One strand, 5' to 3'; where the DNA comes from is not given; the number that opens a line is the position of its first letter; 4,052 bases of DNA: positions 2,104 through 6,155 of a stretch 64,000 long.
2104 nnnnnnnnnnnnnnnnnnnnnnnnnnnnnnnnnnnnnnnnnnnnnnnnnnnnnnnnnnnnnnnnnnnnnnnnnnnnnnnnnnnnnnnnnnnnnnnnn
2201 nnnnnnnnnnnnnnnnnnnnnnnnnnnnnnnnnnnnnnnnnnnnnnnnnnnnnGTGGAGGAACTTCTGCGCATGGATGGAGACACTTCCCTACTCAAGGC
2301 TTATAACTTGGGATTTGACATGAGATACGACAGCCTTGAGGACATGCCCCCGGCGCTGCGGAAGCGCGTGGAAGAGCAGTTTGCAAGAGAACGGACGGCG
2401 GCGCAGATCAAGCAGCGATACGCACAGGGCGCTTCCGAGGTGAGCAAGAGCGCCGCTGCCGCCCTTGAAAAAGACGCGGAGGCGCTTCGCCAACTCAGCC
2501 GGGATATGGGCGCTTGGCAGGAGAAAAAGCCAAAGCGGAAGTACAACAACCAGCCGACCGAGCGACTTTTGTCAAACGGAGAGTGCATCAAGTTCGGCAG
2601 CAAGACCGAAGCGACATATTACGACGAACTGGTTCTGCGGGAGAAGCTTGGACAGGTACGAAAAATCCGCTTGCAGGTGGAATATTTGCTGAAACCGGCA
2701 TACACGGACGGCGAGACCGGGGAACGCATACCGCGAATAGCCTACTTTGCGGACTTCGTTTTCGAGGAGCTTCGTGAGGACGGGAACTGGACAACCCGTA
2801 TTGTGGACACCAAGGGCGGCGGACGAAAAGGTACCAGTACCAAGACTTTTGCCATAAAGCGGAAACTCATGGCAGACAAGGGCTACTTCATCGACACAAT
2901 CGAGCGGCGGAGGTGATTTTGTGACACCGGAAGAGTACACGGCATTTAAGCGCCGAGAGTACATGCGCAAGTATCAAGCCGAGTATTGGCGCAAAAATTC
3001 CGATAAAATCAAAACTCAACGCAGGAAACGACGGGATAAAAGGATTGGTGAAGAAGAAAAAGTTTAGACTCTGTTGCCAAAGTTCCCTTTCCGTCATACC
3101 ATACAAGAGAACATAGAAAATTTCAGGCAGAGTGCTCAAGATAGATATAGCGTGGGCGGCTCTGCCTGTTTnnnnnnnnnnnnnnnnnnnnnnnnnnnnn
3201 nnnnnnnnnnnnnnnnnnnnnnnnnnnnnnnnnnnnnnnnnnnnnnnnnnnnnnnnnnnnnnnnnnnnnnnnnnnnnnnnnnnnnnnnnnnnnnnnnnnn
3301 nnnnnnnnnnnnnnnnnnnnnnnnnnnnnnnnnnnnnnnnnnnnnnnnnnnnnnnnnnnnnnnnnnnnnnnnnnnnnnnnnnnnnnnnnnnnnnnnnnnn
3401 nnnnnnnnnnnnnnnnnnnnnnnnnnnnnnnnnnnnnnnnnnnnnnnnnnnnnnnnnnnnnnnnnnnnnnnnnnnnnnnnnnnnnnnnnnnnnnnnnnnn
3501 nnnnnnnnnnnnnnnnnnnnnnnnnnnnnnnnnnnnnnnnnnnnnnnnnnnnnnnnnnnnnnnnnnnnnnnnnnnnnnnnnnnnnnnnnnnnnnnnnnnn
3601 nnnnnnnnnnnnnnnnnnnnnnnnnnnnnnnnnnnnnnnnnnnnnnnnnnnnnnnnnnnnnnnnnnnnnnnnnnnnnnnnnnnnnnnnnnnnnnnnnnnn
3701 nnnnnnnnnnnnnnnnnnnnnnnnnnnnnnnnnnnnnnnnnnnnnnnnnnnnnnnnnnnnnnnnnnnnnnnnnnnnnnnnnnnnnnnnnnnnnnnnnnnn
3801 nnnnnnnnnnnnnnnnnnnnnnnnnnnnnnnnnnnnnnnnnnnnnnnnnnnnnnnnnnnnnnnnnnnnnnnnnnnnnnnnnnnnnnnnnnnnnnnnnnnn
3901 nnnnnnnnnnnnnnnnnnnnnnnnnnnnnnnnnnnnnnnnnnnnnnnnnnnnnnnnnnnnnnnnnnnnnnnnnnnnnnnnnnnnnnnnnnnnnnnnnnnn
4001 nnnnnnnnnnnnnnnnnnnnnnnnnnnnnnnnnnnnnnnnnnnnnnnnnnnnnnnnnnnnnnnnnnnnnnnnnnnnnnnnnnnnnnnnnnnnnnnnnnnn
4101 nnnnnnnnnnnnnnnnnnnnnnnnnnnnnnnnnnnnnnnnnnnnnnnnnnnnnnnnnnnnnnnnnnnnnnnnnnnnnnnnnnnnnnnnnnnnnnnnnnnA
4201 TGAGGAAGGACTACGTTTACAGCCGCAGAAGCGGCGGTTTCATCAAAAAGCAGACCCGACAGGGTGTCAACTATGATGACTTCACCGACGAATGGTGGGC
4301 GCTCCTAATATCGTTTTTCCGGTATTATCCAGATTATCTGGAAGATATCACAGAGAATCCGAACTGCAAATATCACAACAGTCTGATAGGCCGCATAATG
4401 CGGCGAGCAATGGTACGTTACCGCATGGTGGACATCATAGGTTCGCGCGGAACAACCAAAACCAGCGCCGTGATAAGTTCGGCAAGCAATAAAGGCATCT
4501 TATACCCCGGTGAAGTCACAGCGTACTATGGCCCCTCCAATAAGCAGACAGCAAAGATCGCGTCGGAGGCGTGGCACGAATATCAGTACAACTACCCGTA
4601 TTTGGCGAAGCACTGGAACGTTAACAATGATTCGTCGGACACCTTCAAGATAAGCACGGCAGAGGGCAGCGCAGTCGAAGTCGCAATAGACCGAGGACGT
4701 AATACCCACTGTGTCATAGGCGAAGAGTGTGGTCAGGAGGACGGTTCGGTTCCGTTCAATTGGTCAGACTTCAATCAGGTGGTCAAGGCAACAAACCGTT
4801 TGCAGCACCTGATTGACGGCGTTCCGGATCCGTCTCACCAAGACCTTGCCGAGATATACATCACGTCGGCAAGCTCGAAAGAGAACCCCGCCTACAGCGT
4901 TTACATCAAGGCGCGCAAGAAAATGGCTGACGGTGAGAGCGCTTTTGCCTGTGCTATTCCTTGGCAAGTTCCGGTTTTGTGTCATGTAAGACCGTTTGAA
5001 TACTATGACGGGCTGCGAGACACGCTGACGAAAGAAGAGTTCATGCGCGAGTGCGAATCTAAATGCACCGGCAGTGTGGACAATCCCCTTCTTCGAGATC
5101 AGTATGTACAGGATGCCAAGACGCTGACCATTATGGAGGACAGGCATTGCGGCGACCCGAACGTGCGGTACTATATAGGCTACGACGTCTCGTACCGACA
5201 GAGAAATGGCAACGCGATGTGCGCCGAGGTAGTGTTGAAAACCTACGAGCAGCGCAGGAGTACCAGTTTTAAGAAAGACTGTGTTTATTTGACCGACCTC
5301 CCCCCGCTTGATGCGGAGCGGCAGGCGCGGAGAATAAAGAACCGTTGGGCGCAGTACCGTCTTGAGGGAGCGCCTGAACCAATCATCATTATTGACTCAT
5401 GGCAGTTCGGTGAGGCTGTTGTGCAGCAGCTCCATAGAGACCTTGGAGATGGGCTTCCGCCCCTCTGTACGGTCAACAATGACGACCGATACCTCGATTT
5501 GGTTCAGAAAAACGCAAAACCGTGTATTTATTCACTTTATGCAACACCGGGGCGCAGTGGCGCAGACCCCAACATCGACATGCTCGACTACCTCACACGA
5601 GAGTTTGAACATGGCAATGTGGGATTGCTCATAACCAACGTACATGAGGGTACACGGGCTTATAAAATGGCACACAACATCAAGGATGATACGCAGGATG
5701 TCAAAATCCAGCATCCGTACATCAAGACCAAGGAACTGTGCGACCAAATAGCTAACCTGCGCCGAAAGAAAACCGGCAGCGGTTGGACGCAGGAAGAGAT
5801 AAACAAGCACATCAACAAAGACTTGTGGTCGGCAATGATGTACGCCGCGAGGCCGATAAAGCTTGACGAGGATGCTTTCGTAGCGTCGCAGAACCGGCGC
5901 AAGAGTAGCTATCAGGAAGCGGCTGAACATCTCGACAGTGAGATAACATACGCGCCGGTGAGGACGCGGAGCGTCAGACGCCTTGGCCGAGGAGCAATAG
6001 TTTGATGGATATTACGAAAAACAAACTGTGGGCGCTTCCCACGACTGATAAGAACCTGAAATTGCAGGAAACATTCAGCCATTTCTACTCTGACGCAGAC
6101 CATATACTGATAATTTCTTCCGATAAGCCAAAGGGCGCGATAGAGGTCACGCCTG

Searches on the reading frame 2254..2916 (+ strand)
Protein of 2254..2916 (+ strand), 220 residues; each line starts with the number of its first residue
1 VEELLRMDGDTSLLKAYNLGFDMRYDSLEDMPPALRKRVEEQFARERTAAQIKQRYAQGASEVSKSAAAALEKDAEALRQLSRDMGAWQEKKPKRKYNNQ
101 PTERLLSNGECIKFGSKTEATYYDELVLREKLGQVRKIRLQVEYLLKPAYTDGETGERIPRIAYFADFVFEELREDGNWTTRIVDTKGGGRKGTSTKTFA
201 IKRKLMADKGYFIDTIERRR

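Call 49: search_protein_families(library=phrogs, proteins=[window:2254-2916:+], max_evalue=0.001)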
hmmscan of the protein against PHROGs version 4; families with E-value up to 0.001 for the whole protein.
window:2254-2916:+ (220 aa): 1 family
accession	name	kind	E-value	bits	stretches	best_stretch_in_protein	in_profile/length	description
phrog_190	-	DNA, RNA and nucleotide metabolism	1.2e-26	94.8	1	36-209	116-273/338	Holliday junction resolvase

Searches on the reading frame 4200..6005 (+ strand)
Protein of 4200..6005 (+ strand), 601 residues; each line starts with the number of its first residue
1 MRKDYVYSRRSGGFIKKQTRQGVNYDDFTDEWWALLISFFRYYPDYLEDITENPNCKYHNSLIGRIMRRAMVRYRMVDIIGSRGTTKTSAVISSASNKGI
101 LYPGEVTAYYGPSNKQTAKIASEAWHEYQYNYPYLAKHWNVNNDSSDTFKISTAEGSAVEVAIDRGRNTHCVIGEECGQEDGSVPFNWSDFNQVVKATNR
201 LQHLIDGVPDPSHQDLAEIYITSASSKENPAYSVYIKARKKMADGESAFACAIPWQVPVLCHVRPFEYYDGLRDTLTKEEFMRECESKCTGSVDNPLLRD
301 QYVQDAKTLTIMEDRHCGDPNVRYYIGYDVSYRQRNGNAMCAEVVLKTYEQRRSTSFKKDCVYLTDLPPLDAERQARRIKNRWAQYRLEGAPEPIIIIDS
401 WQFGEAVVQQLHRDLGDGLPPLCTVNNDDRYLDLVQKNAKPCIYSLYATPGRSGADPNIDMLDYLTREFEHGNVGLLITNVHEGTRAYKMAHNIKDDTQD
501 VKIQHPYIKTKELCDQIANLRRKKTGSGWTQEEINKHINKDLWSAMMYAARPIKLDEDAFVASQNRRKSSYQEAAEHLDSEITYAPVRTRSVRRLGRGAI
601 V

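Call 49: search_protein_families(library=phrogs, proteins=[window:4200-6005:+], max_evalue=0.001)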
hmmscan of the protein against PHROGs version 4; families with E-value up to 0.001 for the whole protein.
window:4200-6005:+ (601 aa): 3 families
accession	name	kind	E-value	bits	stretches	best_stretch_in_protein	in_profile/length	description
phrog_2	-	head and packaging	8.5e-16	58.8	1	68-571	275-607/807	terminase large subunit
phrog_24618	-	unknown function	3e-12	47.7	1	352-572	7-224/230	-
phrog_15503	-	unknown function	7.5e-12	46.1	1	31-162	42-173/245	-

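Call 79: search_dna_similar(query=window:4200-6005:+, collection=phages, mode=protein, max_rows=12, max_evalue=1e-10)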
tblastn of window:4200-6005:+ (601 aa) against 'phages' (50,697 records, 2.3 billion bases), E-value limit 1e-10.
Records with a match: 71; places in all: 71; records where one place covers at least 80% of the query: 71.
Best place of each record, by identity: <60% 71.
By first word of the organism name: Bacillus 39; Lactococcus 22; Bacteriophage 2; Enterococcus 2; Brevibacillus 2; Geobacillus 2; Alicyclobacillus 1; Phage 1.
By host as written in the record: Lactococcus lactis 17; Bacillus anthracis Sterne 10; Bacillus anthracis 7; Bacillus cereus 6; - 5; Bacillus subtilis BEST7003 5; Bacillus subtilis 3; Lactococcus lactis strain ML8 2; and 12 more.
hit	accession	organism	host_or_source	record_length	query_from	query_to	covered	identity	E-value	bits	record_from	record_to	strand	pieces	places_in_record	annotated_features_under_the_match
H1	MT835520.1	Bacteriophage sp.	human fecal samples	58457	8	571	94%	38.9%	1e-122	405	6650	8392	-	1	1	record has no annotation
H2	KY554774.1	Lactococcus phage AM9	Lactococcus lactis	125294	24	568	91%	25.7%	1e-34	146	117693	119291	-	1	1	protein YonF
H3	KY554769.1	Lactococcus phage AM2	Lactococcus lactis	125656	24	568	91%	25.7%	1e-34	146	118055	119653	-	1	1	protein YonF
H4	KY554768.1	Lactococcus phage AM1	Lactococcus lactis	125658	24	568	91%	25.7%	1e-34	146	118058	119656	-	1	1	protein YonF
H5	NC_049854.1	Lactococcus phage AM1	Lactococcus lactis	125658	24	568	91%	25.7%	1e-34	146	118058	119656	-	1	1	protein YonF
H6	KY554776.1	Lactococcus phage AM12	Lactococcus lactis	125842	24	568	91%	25.7%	1e-34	146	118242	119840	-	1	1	protein YonF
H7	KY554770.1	Lactococcus phage AM3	Lactococcus lactis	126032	24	568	91%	25.7%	1e-34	146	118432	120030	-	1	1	protein YonF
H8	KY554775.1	Lactococcus phage AM11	Lactococcus lactis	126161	24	568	91%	25.7%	1e-34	146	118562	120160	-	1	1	protein YonF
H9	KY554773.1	Lactococcus phage AM8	Lactococcus lactis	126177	24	568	91%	25.7%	1e-34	146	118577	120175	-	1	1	protein YonF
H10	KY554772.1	Lactococcus phage AM5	Lactococcus lactis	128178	24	568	91%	25.7%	3e-34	145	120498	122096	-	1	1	protein YonF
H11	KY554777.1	Lactococcus phage LW81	Lactococcus lactis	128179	24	568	91%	25.7%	3e-34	145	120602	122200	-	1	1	hypothetical protein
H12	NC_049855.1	Lactococcus phage LW81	Lactococcus lactis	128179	24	568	91%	25.7%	3e-34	145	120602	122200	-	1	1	hypothetical protein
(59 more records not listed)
